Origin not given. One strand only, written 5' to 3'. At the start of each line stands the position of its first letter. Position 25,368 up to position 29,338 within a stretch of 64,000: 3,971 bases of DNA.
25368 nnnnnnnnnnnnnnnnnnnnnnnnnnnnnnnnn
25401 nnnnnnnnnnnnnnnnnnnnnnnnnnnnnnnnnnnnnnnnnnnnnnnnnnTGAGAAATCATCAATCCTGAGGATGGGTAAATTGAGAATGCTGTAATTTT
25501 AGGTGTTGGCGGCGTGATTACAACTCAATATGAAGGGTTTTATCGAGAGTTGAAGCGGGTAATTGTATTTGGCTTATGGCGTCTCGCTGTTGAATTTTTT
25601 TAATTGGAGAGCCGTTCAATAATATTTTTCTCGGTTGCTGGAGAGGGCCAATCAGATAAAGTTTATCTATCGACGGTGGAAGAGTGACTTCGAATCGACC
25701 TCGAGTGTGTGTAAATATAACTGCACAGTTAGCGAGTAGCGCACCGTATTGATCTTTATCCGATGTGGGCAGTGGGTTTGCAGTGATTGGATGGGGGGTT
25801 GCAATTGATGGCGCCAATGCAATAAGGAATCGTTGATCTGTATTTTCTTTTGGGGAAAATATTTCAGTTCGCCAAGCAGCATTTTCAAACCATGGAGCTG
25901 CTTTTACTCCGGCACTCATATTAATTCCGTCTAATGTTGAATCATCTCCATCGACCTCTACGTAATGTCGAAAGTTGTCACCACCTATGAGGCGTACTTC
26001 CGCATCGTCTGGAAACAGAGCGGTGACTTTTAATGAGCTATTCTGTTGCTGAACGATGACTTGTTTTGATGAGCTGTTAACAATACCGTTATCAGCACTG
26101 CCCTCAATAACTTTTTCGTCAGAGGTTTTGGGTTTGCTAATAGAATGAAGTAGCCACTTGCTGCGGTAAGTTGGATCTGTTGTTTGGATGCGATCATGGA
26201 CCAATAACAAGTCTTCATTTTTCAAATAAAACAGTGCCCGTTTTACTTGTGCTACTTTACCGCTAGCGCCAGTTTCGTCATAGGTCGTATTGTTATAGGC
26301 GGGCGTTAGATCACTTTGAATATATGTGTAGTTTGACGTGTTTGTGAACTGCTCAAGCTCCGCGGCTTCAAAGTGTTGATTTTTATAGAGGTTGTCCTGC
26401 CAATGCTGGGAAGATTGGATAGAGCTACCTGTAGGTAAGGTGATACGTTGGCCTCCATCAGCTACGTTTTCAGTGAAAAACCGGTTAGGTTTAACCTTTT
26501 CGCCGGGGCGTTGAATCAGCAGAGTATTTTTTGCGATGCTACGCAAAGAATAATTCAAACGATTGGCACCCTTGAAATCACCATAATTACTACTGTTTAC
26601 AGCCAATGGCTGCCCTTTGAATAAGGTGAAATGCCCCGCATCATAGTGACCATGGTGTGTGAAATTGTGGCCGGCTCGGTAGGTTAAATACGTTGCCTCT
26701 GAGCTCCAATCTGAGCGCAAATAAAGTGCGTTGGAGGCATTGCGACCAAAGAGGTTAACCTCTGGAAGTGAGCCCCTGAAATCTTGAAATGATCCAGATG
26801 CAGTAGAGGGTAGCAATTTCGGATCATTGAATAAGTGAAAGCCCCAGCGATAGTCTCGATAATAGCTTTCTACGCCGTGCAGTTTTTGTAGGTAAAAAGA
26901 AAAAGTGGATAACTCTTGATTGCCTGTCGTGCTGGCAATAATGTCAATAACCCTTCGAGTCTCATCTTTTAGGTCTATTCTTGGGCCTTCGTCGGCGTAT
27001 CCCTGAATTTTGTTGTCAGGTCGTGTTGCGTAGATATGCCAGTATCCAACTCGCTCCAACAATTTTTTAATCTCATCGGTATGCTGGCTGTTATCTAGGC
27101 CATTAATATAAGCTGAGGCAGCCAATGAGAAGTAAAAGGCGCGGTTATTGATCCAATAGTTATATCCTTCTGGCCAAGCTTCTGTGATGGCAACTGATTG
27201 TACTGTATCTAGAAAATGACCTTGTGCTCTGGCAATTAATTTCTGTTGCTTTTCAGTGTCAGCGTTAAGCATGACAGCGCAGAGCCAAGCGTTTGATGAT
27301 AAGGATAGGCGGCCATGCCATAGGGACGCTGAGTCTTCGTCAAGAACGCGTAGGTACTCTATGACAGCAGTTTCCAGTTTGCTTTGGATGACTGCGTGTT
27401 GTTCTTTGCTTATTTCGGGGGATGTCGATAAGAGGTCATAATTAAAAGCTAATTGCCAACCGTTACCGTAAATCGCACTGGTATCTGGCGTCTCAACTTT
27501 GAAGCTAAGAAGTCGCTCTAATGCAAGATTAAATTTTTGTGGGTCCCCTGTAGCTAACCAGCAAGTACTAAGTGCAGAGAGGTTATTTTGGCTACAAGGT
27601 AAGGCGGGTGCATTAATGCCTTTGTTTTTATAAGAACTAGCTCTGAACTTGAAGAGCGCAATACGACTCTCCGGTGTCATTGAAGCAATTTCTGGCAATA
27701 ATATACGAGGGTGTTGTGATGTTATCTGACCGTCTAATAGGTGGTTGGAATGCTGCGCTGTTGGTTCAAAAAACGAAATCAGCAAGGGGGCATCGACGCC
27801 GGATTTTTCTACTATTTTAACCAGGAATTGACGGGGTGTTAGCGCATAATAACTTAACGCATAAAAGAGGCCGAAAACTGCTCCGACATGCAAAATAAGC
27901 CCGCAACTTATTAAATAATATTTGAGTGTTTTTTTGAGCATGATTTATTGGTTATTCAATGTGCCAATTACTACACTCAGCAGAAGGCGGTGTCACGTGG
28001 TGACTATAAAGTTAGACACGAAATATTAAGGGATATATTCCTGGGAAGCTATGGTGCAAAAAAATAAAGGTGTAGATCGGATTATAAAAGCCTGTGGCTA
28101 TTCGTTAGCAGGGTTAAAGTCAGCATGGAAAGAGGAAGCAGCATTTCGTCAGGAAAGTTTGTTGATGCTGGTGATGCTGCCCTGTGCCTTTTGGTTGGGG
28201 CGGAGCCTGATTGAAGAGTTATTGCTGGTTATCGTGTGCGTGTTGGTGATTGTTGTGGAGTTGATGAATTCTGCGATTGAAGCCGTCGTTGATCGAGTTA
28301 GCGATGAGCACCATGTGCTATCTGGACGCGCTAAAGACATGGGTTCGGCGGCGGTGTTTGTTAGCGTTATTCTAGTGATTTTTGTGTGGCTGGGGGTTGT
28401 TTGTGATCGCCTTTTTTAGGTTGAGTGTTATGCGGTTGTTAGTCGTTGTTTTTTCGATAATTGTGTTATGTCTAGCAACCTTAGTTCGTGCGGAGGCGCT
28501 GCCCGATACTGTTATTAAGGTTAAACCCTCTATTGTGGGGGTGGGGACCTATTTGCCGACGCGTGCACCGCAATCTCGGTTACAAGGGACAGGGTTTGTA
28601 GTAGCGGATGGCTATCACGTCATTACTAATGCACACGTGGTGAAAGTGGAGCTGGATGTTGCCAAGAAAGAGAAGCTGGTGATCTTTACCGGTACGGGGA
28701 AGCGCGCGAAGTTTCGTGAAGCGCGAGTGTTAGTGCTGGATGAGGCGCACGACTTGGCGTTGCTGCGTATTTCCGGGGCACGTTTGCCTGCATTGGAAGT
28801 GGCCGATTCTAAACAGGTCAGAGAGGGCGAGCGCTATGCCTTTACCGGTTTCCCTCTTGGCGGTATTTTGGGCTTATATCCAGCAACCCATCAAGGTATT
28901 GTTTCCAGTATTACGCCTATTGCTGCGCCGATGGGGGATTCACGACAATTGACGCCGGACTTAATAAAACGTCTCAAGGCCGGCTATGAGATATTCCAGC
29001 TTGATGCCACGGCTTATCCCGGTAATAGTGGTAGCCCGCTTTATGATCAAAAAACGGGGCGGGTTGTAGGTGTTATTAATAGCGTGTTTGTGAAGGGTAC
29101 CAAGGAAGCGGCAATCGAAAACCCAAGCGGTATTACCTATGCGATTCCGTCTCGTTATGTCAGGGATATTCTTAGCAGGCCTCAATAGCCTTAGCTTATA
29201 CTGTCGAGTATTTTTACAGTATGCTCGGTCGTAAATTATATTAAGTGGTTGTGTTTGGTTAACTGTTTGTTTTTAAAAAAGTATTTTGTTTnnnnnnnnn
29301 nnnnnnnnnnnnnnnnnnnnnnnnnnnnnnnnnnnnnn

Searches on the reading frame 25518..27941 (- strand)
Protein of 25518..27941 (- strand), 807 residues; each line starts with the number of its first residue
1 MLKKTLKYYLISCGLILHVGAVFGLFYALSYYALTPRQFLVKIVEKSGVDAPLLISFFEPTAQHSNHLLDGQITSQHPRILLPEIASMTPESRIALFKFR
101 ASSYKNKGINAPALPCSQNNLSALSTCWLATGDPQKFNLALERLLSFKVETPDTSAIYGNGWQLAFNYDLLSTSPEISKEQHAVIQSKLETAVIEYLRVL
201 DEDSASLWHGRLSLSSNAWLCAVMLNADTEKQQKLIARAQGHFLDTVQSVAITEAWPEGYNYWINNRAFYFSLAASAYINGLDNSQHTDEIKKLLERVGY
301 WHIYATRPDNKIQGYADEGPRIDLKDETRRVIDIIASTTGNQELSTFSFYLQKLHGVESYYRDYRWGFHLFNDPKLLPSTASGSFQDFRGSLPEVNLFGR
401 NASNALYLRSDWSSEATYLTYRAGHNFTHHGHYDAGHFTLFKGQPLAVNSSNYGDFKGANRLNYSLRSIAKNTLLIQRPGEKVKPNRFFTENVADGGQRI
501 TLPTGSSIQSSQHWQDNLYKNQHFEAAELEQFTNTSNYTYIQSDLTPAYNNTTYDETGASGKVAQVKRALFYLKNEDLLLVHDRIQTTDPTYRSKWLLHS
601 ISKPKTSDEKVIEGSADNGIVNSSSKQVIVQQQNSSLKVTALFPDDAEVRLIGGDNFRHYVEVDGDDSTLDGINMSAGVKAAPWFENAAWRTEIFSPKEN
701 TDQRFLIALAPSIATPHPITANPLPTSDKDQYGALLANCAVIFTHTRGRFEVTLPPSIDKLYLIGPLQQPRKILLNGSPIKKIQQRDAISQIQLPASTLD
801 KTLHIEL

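Call 3: search_protein_families(library=ncbifam, proteins=[window:25518-27941:-], max_evalue=0.00001)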
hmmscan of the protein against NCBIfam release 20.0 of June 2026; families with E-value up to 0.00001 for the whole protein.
window:25518-27941:- (807 aa): 1 family
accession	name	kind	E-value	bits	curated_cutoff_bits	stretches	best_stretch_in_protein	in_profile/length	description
NF045571.1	HepHepsulflyase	equivalog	2.3e-22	78.7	600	1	411-707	387-671/774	heparin/heparin-sulfate lyase HepB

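Call 71: search_protein_families(library=pfam, proteins=[window:25518-27941:-], max_evalue=0.001)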
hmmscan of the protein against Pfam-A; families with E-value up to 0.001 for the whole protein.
window:25518-27941:- (807 aa): 1 family
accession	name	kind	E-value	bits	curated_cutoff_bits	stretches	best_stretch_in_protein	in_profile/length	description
PF07940.18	Hepar_II_III_C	-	6e-06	26.4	24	1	413-634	18-195/237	Heparinase II/III-like, C-terminal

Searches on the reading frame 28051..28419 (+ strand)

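Call 6: search_protein_families(library=ncbifam, proteins=[window:28051-28419:+], max_evalue=0.00001)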
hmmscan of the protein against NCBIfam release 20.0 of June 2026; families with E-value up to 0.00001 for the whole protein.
window:28051-28419:+ (122 aa): 0 families

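Call 71: search_protein_families(library=pfam, proteins=[window:28051-28419:+], max_evalue=0.001)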
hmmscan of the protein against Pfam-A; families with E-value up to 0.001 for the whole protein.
window:28051-28419:+ (122 aa): 1 family
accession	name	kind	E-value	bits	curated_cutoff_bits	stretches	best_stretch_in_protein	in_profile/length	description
PF01219.24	DAGK_prokar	-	7.1e-36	122.6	22.3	1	16-116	1-101/102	Prokaryotic diacylglycerol kinase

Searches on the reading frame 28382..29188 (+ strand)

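Call 6: search_protein_families(library=ncbifam, proteins=[window:28382-29188:+], max_evalue=0.00001)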
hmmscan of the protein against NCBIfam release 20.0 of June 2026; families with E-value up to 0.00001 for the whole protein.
window:28382-29188:+ (268 aa): 13 families
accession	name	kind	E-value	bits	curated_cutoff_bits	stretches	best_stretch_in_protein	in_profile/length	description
NF033740.0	MarP_fam_protase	equivalog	6.6e-24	84.7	250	1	42-232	188-351/390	MarP family serine protease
TIGR02037.1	degP_htrA_DO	subfamily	1.3e-20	73.8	416.2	1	63-264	56-224/434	Do family serine endopeptidase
NF041521.1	HhoA_HhoB_HtrA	equivalog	4.5e-20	72.2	450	1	62-263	52-219/335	HhoA/HhoB/HtrA family serine endopeptidase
NF047968.1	SerProtHtrA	equivalog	1.6e-18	67.2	470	1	46-264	61-253/357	serine protease HtrA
NF040960.1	MamE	equivalog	3.6e-12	45.7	800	1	65-263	120-289/659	magnetosome formation protease MamE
NF050055.1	SerProtHtrAMycob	equivalog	9.8e-12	44.5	800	1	33-263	193-402/502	serine protease HtrA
TIGR02038.1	protease_degS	equivalog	2.8e-11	43.2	422.95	1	67-265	78-244/351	outer membrane-stress sensor serine endopeptidase DegS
NF008147.1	PRK10898.1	equivalog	6.1e-10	38.8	408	1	65-264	76-244/352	outer membrane-stress sensor serine endopeptidase DegS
NF053637.1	SerProtHtrAspr2045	equivalog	6.7e-09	35.1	650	1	80-265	119-280/394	serine protease HtrA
NF008189.1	PRK10942.1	equivalog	3.7e-08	32.3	720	1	69-264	115-278/477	serine endoprotease DegP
NF007526.1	PRK10139.1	equivalog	4.7e-08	32.2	756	1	69-261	93-253/456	serine endoprotease DegQ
NF040961.1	MamO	equivalog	1.1e-06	27.4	800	1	41-161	73-187/648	magnetosome protein MamO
NF041810.1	Avs1b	equivalog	1.1e-06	26.2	1500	1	68-159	19-107/1931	AVAST type 1 anti-phage system protease Avs1b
